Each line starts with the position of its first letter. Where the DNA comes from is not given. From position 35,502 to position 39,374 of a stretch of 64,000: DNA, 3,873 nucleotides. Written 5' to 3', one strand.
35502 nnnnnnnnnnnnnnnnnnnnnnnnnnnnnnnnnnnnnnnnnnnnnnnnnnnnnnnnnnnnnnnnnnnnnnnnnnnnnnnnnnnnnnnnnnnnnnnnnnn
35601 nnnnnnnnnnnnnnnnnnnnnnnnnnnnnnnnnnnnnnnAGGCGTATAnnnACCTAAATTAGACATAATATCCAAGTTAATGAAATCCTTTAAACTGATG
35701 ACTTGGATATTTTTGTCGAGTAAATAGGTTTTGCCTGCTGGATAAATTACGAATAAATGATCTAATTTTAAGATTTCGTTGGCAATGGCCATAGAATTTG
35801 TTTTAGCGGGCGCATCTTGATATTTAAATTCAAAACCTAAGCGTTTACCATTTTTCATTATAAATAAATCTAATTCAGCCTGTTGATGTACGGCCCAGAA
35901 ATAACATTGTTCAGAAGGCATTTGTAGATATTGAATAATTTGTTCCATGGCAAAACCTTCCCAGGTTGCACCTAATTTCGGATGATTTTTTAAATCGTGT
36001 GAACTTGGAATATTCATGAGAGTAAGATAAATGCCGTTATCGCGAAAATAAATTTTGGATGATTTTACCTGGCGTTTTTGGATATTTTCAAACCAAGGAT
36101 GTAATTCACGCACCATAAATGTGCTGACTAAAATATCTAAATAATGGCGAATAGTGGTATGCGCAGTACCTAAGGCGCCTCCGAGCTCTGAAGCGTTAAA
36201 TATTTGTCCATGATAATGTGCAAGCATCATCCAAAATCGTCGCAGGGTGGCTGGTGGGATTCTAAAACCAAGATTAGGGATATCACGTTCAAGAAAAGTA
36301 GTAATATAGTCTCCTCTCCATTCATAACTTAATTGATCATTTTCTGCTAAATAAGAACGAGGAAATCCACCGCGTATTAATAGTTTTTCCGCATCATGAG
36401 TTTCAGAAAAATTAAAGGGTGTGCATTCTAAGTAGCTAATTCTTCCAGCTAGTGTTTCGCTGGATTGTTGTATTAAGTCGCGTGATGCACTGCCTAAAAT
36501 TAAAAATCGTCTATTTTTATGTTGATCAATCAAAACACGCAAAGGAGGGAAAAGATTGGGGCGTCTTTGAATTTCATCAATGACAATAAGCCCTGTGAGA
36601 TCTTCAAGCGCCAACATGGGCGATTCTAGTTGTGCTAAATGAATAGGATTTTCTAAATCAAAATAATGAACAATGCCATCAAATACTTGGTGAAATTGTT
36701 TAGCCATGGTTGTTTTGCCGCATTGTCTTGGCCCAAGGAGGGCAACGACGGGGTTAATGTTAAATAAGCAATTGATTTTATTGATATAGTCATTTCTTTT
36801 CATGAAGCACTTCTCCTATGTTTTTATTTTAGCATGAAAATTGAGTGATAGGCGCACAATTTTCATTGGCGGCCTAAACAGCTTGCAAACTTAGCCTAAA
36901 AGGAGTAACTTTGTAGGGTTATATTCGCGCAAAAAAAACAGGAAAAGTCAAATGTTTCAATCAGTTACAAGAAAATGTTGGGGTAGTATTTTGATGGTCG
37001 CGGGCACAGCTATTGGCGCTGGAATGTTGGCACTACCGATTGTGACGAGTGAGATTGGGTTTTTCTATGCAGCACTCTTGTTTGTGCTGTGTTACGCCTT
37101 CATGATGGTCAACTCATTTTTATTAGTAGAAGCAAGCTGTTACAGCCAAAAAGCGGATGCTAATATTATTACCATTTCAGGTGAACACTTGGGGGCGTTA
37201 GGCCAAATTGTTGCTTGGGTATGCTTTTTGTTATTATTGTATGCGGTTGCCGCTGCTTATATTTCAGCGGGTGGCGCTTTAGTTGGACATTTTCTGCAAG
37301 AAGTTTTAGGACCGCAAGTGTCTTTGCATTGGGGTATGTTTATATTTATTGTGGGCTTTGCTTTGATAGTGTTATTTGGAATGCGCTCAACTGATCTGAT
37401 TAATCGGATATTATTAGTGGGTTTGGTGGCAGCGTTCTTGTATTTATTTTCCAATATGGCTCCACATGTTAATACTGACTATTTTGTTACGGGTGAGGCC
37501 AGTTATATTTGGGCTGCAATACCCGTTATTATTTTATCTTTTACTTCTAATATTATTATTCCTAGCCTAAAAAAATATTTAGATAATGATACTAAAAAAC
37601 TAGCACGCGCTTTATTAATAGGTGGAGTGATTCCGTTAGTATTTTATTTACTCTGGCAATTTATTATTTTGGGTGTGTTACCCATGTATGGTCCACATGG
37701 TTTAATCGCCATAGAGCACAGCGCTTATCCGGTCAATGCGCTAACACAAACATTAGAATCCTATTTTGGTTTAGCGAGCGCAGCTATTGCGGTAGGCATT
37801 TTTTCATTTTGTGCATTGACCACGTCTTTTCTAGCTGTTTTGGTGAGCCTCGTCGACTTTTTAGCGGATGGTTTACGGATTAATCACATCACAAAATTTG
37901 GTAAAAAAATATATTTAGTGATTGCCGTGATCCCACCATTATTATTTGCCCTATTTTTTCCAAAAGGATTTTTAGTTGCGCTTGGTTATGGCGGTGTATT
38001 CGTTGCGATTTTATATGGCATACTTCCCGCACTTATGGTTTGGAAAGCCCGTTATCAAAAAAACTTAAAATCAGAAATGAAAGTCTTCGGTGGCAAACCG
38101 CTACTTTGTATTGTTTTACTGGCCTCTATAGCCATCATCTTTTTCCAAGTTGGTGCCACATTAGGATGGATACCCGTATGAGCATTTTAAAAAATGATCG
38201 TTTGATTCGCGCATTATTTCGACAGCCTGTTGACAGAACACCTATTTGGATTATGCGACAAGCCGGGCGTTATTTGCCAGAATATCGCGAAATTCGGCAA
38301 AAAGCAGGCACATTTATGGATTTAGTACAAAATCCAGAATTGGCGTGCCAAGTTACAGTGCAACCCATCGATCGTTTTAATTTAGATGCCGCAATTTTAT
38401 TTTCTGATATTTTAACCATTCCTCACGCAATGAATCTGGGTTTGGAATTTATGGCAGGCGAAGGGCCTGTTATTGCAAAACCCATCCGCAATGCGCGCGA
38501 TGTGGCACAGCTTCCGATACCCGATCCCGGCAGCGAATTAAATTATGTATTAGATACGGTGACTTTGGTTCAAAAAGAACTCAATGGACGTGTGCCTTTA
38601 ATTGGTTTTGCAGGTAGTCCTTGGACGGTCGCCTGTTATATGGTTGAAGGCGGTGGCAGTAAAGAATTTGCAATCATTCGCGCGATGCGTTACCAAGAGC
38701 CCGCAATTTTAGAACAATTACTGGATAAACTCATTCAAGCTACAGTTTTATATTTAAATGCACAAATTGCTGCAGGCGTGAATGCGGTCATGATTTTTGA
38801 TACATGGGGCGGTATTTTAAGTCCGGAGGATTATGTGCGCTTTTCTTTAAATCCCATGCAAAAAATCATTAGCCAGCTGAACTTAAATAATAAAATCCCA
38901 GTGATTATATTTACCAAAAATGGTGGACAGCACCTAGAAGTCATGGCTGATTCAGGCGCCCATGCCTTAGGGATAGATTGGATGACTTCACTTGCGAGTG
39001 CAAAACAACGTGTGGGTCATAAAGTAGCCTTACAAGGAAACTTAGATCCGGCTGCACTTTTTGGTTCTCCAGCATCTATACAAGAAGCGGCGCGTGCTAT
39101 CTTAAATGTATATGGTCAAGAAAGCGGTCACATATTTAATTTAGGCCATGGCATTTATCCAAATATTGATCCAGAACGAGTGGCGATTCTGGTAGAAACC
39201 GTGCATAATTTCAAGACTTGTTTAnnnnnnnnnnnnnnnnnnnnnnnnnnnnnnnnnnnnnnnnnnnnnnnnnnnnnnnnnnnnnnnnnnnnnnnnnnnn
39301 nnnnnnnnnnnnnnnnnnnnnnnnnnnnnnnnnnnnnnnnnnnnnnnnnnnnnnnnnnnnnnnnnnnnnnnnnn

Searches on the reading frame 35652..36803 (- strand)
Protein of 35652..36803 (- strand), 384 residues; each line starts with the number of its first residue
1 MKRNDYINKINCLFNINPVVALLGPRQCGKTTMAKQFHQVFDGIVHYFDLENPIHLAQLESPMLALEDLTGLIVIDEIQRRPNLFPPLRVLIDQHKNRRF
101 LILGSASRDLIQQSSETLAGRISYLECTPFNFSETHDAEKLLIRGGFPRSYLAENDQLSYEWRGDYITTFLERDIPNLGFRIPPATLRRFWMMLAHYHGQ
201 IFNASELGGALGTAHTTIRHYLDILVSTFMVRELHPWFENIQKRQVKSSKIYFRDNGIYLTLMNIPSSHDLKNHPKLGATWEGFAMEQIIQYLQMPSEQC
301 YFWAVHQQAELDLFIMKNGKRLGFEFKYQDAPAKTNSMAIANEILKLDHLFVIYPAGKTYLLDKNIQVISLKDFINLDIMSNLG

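Call 57: search_protein_families(library=pfam, proteins=[window:35652-36803:-], max_evalue=0.00001)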
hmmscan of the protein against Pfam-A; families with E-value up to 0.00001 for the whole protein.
window:35652-36803:- (384 aa): 2 families
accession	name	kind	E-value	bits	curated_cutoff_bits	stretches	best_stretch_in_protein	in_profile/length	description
PF13635.12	DUF4143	-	1.7e-41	142.1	28.1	1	172-328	1-159/160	Domain of unknown function (DUF4143)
PF13173.12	AAA_14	-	1.7e-26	93.2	27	1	17-135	2-128/129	AAA domain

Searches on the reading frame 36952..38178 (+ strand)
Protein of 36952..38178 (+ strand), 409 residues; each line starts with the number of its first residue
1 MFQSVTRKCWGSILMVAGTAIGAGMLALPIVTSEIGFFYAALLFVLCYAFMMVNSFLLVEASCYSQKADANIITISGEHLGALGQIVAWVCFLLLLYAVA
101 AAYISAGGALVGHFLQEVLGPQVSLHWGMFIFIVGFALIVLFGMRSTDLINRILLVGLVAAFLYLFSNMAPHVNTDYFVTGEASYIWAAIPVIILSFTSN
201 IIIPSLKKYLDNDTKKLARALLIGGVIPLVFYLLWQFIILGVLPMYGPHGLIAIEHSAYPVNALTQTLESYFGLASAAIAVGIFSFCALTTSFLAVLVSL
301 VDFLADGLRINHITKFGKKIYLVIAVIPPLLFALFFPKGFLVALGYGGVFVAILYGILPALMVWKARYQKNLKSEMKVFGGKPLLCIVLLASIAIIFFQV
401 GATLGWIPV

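Call 57: search_protein_families(library=pfam, proteins=[window:36952-38178:+], max_evalue=0.00001)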
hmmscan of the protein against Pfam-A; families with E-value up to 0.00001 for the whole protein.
window:36952-38178:+ (409 aa): 2 families
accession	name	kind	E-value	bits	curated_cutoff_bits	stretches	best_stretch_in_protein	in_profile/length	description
PF03222.19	Trp_Tyr_perm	-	1.7e-93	314.3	22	1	6-398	2-392/393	Tryptophan/tyrosine permease family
PF13520.12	AA_permease_2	-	5.3e-11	42.5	27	1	10-398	4-403/427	Amino acid permease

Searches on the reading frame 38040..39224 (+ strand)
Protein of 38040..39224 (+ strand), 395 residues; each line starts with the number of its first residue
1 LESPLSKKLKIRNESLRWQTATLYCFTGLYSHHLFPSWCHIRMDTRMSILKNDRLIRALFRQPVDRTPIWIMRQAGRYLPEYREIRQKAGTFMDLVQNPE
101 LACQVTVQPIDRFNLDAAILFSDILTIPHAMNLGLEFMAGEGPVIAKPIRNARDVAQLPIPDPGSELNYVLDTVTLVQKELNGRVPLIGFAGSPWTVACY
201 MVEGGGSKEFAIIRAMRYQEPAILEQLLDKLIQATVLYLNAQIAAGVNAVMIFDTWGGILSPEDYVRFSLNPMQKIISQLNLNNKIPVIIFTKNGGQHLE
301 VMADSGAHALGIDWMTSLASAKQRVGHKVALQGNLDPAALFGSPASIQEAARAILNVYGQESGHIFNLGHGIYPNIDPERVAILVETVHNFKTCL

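Call 57: search_protein_families(library=pfam, proteins=[window:38040-39224:+], max_evalue=0.00001)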
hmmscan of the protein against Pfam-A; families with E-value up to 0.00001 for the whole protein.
window:38040-39224:+ (395 aa): 1 family
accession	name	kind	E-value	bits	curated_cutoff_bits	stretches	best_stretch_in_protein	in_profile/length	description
PF01208.23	URO-D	-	4.1e-135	450.7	23.9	1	51-390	2-345/346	Uroporphyrinogen decarboxylase (URO-D)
